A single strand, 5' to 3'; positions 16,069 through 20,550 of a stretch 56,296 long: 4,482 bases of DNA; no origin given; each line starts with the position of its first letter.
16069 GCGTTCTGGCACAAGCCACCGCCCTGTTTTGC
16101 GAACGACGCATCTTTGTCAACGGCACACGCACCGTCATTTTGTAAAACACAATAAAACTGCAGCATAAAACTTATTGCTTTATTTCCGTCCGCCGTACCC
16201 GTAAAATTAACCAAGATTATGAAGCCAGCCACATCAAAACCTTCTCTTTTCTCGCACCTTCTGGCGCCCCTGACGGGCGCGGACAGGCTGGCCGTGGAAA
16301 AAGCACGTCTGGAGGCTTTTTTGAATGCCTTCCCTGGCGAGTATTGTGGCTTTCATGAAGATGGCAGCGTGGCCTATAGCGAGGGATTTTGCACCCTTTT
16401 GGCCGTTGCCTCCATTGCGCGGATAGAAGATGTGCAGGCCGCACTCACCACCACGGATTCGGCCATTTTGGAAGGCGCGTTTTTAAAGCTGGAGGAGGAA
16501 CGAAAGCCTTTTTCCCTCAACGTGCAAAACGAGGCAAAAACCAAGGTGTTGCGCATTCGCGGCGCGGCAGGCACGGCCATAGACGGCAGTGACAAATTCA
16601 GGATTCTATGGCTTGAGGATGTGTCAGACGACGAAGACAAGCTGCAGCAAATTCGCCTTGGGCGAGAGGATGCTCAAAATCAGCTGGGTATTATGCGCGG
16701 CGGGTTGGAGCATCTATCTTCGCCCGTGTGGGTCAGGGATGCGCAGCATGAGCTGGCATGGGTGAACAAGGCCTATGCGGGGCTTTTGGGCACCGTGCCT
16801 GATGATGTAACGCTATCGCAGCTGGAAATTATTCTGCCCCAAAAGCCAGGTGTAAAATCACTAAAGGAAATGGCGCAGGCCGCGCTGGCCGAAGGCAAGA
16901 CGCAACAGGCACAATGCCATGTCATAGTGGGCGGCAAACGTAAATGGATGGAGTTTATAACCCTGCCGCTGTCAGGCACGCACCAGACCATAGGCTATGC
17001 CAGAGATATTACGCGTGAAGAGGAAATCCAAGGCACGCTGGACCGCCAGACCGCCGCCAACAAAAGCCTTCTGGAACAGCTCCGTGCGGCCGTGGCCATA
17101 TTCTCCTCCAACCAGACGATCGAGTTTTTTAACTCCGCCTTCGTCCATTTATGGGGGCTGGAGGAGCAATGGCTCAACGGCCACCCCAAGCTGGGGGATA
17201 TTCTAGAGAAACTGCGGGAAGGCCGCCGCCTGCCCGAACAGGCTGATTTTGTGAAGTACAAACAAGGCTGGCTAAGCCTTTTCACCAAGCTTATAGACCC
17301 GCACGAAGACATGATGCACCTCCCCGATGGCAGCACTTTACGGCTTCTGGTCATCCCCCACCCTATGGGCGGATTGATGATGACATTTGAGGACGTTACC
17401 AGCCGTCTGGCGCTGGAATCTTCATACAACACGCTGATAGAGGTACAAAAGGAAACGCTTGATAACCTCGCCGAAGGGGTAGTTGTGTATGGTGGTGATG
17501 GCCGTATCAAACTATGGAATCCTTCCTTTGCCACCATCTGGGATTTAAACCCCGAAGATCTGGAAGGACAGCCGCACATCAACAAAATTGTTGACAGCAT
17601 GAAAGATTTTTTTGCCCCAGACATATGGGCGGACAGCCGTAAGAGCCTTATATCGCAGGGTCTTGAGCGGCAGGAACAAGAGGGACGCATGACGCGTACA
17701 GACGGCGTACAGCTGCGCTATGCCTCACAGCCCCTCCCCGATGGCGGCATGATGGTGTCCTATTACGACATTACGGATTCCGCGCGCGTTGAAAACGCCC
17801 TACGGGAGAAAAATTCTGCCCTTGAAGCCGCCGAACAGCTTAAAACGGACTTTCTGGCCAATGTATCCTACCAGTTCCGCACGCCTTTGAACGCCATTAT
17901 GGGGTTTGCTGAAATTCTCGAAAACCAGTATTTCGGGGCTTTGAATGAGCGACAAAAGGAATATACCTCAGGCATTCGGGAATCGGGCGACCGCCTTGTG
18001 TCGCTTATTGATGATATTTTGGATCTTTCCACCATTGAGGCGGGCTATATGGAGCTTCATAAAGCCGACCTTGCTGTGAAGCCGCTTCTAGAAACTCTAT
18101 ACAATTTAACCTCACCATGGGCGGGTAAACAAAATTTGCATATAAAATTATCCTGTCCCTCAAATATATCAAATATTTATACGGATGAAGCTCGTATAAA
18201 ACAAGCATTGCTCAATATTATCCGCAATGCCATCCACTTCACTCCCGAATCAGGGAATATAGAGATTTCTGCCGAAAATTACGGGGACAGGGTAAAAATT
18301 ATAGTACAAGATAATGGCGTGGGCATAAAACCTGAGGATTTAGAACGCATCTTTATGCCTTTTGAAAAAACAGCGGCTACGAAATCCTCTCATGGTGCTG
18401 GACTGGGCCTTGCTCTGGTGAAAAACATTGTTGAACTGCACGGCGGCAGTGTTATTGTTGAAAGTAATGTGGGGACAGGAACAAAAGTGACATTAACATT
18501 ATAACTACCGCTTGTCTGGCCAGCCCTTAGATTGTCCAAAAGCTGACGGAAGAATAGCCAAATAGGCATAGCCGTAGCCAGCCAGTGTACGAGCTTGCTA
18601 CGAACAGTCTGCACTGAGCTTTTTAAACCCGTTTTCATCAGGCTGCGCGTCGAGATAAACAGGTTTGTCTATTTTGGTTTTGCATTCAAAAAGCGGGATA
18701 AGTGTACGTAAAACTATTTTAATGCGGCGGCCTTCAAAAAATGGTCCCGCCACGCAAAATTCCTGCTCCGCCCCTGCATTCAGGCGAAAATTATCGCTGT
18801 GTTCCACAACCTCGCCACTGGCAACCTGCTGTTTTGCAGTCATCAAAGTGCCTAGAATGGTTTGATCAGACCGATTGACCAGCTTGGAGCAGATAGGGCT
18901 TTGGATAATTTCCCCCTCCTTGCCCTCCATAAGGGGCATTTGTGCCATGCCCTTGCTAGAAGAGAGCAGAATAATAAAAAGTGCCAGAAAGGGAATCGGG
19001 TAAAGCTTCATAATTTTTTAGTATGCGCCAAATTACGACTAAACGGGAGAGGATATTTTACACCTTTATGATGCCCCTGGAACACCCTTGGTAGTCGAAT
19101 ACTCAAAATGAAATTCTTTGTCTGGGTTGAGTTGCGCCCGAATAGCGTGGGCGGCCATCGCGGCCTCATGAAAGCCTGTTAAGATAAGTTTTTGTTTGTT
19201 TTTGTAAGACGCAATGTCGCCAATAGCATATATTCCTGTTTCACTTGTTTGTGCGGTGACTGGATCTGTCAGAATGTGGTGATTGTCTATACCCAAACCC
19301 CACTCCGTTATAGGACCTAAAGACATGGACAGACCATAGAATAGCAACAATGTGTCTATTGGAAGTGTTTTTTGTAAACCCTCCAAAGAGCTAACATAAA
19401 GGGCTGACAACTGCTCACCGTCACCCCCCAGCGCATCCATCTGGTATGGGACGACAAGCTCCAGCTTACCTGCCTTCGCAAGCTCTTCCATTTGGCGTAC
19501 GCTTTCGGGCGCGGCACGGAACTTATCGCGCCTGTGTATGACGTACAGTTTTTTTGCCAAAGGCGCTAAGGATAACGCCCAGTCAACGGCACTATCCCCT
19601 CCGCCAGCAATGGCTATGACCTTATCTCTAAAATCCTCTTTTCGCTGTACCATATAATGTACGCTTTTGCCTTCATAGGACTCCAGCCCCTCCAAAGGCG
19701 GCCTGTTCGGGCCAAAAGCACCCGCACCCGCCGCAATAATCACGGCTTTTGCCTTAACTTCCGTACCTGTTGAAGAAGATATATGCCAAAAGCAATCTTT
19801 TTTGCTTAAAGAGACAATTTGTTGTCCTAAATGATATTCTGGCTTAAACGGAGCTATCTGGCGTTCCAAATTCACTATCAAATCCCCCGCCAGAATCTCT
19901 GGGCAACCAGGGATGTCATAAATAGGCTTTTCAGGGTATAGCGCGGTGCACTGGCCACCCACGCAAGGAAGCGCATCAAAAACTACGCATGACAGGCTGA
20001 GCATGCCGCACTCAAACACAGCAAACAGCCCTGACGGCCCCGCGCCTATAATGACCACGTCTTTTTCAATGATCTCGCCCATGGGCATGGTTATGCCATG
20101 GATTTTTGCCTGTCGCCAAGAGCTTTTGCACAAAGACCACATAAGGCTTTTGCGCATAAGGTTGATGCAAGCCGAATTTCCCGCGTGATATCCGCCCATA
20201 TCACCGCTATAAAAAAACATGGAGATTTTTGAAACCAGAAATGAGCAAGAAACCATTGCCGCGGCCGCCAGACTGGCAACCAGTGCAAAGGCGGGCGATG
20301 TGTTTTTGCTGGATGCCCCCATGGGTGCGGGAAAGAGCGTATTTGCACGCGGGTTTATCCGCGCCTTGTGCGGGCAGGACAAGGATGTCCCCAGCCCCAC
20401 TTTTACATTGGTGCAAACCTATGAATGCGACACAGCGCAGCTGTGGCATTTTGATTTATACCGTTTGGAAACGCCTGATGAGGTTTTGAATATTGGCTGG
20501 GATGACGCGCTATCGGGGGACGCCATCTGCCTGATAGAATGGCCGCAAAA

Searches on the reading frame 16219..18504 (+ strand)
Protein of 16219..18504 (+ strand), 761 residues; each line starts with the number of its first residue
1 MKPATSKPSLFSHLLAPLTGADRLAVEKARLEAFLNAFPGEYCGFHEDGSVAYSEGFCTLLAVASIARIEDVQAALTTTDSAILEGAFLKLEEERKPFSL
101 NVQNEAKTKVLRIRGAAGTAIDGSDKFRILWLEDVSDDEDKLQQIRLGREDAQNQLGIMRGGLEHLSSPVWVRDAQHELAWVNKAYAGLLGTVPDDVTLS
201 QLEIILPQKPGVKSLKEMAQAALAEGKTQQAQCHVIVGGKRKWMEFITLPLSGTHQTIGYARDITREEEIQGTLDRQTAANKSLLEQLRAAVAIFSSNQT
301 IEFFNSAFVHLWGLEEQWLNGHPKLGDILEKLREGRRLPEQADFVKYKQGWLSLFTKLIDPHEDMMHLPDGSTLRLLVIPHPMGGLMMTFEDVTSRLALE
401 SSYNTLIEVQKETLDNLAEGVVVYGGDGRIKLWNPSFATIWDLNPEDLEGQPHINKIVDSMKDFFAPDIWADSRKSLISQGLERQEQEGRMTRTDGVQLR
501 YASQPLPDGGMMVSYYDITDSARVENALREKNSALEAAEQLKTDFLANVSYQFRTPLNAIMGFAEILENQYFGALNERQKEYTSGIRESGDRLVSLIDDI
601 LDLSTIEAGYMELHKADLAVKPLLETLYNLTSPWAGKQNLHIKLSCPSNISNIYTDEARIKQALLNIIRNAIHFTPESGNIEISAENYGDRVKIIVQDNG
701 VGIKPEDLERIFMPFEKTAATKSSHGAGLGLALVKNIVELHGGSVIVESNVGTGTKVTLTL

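Call 68: search_protein_families(library=pfam, proteins=[window:16219-18504:+], max_evalue=0.00001)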
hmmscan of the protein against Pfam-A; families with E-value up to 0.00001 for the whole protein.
window:16219-18504:+ (761 aa): 8 families
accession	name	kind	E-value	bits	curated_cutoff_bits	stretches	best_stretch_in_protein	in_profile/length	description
PF02518.31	HATPase_c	-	7.3e-29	100.9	26.4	1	655-761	1-107/111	Histidine kinase-, DNA gyrase B-, and HSP90-like ATPase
PF12860.13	PAS_7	-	9.2e-28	97.1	27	2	414-525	1-114/115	PAS fold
PF00512.31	HisKA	-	1e-20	73.9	26.9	1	542-609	2-66/66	His Kinase A (phospho-acceptor) domain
PF08448.16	PAS_4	-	1.1e-14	55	23.1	1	163-268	1-109/110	PAS fold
PF13188.13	PAS_8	-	6.2e-13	48.6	21.8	0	282-320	4-39/65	PAS domain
PF00989.32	PAS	-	8.1e-12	45.6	22.6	0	159-250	3-95/113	PAS fold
PF13589.12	HATPase_c_3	-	9.5e-07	29.4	25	1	661-729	4-77/137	Histidine kinase-, DNA gyrase B-, and HSP90-like ATPase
PF13426.13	PAS_9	-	5e-06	27.2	27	0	419-499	2-75/103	PAS domain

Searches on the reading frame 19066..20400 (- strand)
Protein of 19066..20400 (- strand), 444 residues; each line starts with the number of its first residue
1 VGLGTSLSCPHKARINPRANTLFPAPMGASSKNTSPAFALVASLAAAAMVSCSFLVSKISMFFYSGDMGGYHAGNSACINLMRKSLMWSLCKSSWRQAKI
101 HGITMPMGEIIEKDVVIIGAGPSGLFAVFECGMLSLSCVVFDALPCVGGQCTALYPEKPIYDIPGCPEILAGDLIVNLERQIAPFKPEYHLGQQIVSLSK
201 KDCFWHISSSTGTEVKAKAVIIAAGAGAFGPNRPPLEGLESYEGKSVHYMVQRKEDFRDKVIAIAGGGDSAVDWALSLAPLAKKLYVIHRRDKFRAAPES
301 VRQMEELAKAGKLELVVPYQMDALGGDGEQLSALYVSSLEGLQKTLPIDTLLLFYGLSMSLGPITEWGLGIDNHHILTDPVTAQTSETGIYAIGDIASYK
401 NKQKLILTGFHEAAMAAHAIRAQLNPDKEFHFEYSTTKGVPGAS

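Call 68: search_protein_families(library=pfam, proteins=[window:19066-20400:-], max_evalue=0.00001)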
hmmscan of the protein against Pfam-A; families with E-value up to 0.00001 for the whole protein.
window:19066-20400:- (444 aa): 4 families
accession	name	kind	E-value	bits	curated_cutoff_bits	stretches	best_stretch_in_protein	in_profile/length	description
PF07992.20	Pyr_redox_2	-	5.1e-27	95.5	26.1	1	113-403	1-281/291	Pyridine nucleotide-disulphide oxidoreductase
PF13738.12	Pyr_redox_3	-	5.6e-16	59.1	30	1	189-394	98-305/305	Pyridine nucleotide-disulphide oxidoreductase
PF00070.33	Pyr_redox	-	5.1e-08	33.8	22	1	262-330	2-72/82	Pyridine nucleotide-disulphide oxidoreductase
PF03486.20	HI0933_like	-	4.9e-06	26.6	50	0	114-147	2-35/244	HI0933-like protein Rossmann domain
